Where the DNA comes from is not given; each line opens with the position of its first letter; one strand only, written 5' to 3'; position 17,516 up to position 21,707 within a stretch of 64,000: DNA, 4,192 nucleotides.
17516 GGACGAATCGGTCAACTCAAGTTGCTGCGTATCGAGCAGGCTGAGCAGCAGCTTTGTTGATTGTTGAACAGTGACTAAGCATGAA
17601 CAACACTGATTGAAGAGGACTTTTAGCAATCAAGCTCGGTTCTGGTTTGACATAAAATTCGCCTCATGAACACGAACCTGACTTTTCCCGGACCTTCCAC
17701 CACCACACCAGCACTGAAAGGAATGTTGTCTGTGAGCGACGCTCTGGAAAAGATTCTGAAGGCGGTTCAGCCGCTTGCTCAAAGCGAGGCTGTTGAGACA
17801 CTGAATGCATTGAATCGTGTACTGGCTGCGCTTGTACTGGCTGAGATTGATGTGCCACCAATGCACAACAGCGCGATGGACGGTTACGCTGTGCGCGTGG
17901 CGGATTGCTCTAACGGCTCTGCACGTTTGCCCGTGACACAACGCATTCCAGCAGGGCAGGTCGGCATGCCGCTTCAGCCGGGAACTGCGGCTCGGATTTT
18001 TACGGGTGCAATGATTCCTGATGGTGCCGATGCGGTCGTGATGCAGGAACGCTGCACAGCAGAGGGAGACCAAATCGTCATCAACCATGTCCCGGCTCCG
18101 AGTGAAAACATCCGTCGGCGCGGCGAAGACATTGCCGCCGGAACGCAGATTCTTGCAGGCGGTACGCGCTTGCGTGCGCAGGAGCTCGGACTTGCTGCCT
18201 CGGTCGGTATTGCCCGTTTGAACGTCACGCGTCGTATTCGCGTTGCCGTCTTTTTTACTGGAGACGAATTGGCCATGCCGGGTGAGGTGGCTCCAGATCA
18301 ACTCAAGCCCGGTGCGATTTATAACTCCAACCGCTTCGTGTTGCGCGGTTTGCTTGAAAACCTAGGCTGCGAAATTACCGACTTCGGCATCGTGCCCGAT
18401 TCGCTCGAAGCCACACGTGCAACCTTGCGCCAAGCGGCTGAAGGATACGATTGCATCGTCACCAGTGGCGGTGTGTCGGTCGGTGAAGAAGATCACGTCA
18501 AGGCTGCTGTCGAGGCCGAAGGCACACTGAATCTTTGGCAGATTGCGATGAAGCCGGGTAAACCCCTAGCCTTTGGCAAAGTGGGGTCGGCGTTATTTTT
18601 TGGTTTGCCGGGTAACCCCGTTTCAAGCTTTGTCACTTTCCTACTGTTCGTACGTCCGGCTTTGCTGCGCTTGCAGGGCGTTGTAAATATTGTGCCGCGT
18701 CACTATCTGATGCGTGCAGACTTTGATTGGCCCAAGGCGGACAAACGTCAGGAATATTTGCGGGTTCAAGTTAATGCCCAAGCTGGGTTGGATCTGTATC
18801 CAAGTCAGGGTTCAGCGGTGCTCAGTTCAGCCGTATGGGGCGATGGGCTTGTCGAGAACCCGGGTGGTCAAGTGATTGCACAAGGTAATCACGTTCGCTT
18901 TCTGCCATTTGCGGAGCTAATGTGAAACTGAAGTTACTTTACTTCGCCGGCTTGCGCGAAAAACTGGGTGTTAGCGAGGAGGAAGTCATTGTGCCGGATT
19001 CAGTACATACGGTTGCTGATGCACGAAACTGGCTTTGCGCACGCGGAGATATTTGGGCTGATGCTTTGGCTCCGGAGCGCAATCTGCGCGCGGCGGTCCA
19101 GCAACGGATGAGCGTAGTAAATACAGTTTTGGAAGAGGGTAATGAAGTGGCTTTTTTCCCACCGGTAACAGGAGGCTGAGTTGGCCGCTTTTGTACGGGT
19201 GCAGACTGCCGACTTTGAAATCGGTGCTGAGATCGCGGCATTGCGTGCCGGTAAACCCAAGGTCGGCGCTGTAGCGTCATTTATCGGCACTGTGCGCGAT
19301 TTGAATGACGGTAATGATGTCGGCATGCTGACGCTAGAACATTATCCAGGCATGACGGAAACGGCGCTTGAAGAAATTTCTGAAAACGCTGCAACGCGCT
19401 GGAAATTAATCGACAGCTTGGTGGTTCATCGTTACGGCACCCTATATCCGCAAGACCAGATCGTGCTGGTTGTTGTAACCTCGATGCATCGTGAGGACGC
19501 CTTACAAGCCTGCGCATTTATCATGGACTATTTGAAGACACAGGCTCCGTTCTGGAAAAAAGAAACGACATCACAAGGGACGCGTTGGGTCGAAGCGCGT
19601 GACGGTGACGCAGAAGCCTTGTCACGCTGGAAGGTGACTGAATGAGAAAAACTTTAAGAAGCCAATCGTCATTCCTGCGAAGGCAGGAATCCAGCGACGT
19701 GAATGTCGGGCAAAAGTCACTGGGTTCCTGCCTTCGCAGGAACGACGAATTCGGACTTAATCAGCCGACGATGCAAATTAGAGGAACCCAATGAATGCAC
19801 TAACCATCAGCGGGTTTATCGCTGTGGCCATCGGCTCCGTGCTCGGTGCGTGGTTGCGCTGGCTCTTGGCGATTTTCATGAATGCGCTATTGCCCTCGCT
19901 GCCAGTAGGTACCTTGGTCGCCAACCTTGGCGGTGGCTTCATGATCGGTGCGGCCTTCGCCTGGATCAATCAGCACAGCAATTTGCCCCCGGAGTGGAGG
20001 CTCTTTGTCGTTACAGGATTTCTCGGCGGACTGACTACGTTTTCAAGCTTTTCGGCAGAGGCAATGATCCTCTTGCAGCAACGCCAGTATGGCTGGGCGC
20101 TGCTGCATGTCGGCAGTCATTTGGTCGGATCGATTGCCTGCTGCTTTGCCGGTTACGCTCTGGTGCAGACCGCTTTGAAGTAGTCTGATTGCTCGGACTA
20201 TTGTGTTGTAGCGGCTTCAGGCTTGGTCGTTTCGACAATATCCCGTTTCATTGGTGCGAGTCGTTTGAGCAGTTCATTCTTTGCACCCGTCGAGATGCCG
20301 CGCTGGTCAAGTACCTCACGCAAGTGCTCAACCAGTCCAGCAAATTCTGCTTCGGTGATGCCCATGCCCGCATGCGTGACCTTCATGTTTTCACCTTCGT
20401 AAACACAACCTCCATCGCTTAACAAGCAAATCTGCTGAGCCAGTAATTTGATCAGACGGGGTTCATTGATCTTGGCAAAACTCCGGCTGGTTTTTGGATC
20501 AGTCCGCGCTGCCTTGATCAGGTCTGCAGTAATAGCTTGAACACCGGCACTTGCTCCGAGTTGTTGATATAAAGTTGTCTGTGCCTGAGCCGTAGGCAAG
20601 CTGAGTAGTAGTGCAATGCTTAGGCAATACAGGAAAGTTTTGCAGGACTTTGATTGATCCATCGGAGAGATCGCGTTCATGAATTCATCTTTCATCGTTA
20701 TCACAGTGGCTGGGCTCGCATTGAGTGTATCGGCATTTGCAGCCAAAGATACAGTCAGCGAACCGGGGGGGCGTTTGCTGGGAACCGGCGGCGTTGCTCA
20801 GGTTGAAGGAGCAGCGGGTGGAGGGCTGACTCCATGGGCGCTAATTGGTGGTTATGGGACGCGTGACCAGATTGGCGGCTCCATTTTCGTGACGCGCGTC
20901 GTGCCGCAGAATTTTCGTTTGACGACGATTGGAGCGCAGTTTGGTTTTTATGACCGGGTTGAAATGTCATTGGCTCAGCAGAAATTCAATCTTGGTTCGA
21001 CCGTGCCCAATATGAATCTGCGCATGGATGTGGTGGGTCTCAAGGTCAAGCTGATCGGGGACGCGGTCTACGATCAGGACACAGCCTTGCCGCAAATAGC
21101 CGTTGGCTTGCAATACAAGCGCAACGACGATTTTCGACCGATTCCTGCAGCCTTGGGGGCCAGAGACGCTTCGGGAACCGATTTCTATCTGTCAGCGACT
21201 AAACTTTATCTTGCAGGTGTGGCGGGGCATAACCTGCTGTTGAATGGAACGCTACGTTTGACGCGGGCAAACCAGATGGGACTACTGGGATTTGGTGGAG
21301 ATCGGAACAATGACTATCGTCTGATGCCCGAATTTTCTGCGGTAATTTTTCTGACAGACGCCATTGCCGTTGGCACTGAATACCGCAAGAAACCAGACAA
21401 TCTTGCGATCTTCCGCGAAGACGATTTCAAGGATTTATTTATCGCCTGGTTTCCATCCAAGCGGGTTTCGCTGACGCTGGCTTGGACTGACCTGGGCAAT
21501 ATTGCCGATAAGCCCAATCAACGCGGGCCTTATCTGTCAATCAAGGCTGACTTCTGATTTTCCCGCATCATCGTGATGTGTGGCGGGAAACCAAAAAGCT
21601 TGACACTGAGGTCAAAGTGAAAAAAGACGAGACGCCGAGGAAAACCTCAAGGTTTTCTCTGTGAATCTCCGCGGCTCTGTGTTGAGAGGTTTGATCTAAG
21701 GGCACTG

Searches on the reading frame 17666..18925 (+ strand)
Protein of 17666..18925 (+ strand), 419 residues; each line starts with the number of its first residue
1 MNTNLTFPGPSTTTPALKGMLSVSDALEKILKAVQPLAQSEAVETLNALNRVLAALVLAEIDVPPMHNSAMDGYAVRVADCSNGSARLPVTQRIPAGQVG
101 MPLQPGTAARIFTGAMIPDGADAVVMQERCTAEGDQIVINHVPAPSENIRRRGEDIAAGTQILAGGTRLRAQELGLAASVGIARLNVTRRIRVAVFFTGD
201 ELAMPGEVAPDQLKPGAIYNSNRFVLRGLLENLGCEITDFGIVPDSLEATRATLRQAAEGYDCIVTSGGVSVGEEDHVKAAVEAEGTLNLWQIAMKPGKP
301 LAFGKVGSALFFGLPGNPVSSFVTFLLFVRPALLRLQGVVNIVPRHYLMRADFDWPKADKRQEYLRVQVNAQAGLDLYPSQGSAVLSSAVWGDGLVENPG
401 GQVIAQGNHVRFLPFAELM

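Call 25: search_protein_families(library=pfam, proteins=[window:17666-18925:+], max_evalue=0.001)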
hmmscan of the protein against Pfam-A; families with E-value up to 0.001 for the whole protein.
window:17666-18925:+ (419 aa): 3 families
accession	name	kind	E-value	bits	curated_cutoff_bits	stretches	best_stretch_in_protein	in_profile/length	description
PF03453.22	MoeA_N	-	5e-49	166.5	30.8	1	21-181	1-160/160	MoeA N-terminal region (domain I and II)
PF00994.29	MoCF_biosynth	-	4.2e-32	111.3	26.6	1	194-334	1-143/144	Probable molybdopterin binding domain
PF03454.20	MoeA_C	-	5.4e-10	39.8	22.1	1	350-415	3-72/72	MoeA C-terminal region (domain IV)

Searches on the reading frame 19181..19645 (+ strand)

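Call 25: search_protein_families(library=pfam, proteins=[window:19181-19645:+], max_evalue=0.001)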
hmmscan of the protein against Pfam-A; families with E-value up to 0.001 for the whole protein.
window:19181-19645:+ (154 aa): 1 family
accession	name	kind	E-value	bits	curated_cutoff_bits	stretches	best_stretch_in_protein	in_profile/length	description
PF02391.22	MoaE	-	1.1e-35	122.7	23.4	1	7-121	1-114/114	MoaE protein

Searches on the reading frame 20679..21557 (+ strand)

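Call 25: search_protein_families(library=pfam, proteins=[window:20679-21557:+], max_evalue=0.001)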
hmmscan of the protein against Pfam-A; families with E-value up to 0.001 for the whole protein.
window:20679-21557:+ (292 aa): 1 family
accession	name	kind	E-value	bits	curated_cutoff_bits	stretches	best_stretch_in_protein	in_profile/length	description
PF11231.14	DUF3034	-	7.5e-110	366.9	25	1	36-288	1-254/255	Protein of unknown function (DUF3034)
